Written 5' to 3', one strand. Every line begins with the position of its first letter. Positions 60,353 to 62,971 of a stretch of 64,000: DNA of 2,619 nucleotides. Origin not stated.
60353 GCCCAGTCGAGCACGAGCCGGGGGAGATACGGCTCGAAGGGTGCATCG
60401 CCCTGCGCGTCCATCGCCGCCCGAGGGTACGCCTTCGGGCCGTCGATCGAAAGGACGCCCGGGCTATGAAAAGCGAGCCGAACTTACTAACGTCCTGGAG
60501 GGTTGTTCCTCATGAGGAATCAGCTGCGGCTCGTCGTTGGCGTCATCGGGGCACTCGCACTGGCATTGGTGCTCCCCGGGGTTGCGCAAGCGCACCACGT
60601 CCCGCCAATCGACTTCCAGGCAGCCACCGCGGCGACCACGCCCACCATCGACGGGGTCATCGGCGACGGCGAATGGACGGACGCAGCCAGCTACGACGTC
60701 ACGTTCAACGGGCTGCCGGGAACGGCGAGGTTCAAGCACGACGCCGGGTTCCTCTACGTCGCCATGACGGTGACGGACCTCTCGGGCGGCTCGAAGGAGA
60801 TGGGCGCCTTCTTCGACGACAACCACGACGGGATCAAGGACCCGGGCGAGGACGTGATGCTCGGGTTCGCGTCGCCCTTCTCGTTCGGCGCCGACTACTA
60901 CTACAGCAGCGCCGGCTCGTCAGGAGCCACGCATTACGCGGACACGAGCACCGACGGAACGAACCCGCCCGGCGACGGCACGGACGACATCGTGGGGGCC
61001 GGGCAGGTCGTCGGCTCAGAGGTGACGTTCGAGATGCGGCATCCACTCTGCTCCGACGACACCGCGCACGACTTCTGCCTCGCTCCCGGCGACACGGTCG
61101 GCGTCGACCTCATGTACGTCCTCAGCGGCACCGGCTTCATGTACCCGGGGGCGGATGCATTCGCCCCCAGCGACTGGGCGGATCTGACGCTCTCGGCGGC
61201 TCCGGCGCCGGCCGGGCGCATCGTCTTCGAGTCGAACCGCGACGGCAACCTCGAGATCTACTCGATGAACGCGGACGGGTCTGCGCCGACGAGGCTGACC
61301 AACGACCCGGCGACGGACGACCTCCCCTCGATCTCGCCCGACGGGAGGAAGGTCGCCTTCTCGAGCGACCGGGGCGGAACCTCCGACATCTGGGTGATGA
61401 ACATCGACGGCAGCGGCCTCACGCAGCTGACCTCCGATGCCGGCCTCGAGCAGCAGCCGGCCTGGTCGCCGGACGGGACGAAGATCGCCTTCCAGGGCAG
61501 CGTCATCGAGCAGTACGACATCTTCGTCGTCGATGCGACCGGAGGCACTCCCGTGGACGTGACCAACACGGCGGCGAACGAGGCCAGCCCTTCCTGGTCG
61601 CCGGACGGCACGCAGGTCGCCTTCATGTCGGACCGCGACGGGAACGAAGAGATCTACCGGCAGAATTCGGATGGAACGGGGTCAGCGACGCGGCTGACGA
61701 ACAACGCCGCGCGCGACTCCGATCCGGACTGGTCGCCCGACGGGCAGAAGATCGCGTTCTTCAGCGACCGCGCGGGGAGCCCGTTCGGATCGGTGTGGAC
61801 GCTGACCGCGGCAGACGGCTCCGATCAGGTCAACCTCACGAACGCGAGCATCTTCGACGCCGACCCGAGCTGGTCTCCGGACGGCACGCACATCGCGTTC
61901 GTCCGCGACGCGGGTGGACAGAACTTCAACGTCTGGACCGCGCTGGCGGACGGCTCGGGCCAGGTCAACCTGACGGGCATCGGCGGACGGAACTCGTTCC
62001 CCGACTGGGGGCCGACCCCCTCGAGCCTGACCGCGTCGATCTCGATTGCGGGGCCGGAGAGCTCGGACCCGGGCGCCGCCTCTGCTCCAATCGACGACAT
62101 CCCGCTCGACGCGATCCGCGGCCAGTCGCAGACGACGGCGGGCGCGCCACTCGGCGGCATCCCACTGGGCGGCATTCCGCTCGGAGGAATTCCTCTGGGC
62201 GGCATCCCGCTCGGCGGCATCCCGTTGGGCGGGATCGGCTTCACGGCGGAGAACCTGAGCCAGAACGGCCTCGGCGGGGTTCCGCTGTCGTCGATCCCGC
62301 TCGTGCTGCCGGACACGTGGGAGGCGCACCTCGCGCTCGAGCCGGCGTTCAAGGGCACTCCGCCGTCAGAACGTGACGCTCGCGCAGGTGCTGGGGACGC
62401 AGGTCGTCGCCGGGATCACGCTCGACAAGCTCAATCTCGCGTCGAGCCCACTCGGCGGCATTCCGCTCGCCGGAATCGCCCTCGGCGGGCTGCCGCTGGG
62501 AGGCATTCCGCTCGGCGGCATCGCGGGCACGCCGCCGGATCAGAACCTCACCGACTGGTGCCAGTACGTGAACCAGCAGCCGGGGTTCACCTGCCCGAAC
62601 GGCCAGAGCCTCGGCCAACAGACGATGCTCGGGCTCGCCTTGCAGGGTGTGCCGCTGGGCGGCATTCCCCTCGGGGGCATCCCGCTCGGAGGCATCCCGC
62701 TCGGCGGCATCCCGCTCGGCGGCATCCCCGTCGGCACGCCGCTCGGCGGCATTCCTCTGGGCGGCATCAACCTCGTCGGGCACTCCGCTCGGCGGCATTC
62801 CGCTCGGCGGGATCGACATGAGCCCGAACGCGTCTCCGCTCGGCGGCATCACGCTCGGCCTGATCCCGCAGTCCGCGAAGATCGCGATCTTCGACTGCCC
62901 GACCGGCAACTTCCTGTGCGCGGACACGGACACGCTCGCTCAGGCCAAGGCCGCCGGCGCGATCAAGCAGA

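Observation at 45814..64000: Spacer-less imperfect palindrome with arms of at least 9 kb, centred at nt 54,681, mirrors a whole gene block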

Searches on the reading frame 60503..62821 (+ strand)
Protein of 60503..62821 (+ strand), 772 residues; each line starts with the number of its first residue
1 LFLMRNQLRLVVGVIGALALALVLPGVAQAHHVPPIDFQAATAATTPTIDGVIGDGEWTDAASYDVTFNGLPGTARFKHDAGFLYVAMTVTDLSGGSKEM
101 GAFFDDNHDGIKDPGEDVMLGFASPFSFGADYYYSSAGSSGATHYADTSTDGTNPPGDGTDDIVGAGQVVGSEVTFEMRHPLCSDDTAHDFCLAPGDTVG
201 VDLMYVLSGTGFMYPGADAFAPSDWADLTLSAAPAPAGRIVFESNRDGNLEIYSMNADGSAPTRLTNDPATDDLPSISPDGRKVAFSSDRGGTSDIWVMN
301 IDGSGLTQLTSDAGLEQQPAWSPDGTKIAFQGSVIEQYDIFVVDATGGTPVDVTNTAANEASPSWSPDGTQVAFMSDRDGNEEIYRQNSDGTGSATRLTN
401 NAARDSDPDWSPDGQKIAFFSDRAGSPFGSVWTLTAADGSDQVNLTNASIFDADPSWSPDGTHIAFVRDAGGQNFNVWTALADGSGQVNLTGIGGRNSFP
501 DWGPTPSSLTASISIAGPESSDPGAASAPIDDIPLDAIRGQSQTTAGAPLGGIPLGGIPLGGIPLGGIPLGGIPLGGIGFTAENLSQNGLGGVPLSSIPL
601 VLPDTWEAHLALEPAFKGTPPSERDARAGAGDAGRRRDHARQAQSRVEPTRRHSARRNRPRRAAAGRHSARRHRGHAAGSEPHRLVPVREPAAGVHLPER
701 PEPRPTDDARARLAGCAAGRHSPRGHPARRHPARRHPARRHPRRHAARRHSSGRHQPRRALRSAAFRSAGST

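Call 13: search_protein_families(library=pfam, proteins=[window:60503-62821:+], max_evalue=0.001)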
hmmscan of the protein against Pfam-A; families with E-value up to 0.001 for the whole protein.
window:60503-62821:+ (772 aa): 3 families
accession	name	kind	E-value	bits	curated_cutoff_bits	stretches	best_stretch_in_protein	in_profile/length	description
PF07676.18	PD40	-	4.2e-55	183.1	20.9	5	262-298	1-38/38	WD40-like Beta Propeller Repeat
PF00930.27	DPPIV_N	-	4.8e-14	52.3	22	0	331-401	18-81/354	Dipeptidyl peptidase IV (DPP IV) N-terminal region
PF25174.1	Beta-prop_THOC3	-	0.00019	21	305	0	278-419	11-146/272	THOC3 beta-propeller domain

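Call 33: find_encoding_contigs(protein=window:60503-62818:+, flank=10000, max_places=3)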
Protein seq(772 aa) (772 aa): no gene with exactly this product is on record in the collection.
